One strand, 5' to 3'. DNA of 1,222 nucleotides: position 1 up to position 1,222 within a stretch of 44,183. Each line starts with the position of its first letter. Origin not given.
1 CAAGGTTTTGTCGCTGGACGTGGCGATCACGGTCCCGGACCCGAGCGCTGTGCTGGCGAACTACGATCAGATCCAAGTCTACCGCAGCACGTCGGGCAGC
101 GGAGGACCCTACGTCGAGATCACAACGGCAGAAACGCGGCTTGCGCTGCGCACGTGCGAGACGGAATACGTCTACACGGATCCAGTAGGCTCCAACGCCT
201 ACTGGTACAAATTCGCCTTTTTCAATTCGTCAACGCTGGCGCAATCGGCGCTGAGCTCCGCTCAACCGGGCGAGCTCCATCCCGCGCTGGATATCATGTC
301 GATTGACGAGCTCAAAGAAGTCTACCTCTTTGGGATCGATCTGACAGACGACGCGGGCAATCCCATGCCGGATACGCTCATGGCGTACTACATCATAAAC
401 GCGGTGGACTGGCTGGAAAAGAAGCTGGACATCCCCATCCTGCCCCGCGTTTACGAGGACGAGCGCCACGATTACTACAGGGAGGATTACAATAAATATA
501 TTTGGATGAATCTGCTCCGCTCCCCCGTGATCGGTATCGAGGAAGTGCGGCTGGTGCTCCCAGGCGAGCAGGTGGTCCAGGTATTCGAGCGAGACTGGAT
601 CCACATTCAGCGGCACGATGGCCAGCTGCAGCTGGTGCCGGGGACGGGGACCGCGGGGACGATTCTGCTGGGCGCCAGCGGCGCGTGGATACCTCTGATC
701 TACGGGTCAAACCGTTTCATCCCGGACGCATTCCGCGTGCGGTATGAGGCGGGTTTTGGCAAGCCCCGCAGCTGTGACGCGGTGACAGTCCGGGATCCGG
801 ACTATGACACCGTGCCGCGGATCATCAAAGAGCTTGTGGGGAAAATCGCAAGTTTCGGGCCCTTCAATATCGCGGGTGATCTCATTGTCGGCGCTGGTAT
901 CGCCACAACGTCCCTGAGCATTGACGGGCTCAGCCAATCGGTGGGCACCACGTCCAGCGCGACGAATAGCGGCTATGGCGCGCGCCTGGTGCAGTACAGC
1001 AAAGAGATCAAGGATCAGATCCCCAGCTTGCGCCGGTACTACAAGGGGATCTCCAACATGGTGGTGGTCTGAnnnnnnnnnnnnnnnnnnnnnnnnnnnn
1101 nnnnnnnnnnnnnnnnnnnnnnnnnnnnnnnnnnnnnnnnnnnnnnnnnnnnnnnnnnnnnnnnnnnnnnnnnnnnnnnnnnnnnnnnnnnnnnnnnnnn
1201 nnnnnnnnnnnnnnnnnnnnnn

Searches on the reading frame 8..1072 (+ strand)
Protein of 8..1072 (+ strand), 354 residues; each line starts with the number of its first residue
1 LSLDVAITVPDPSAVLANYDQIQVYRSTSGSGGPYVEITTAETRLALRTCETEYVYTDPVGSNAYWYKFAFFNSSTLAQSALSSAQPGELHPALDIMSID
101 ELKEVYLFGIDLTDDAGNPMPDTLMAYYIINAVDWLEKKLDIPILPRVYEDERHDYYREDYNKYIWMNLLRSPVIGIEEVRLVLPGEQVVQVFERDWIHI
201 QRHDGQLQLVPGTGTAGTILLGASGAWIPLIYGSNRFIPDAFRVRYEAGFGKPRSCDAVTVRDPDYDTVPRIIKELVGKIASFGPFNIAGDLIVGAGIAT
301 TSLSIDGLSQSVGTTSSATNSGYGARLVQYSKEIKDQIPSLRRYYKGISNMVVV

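Call 16: search_protein_families(library=pfam, proteins=[window:8-1072:+], max_evalue=0.01)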
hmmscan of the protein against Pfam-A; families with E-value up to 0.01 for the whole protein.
window:8-1072:+ (354 aa): 0 families

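Call 87: find_homologous_proteins(query=window:8-1072:+, max_evalue=1e-10)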
Query window:8-1072:+ (354 aa): 1177 proteins with E <= 1e-10 among 4602 candidates; the best 120 are listed.
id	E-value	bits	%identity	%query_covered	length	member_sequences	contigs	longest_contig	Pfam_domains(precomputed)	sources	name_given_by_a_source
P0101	5.4e-236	800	100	100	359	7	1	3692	-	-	-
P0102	5.5e-198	675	81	100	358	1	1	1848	-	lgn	-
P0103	5.1e-197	672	81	100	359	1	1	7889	-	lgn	-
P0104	8.3e-187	638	79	100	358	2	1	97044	-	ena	-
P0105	5.0e-186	636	78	100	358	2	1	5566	-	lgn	-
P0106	2.7e-150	518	65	99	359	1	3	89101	-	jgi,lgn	-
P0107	4.8e-150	517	65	98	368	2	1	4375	-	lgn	-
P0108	7.5e-150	517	65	100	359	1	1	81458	-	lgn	-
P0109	5.7e-149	514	63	99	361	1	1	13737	-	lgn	-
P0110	6.2e-149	514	65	99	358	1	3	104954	-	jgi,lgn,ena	-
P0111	1.2e-148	513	65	97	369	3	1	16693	-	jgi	jgi:hypothetical protein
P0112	3.0e-148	511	65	97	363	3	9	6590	-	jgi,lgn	jgi:hypothetical protein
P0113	2.4e-147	508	64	97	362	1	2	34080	-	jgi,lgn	jgi:hypothetical protein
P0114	7.0e-147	507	62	99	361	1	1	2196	-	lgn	-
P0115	1.8e-146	506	63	99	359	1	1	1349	-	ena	-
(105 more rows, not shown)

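Call 88: find_encoding_contigs(protein=P0104, flank=10000, max_places=1)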
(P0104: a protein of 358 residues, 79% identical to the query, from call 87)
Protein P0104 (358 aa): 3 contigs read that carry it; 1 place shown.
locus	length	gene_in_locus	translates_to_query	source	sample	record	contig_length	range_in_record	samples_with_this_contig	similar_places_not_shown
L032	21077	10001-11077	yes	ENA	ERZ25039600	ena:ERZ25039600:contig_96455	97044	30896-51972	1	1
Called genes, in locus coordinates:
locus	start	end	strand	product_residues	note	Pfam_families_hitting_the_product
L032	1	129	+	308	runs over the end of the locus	-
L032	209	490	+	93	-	-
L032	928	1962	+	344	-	-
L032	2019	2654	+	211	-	-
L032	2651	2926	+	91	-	-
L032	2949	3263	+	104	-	-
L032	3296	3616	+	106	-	-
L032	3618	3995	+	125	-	-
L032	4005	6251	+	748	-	-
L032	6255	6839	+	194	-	PF14301:DUF4376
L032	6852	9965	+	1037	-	PF13620:CarboxypepD_reg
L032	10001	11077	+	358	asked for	-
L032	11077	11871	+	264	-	-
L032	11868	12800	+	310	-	-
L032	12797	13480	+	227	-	-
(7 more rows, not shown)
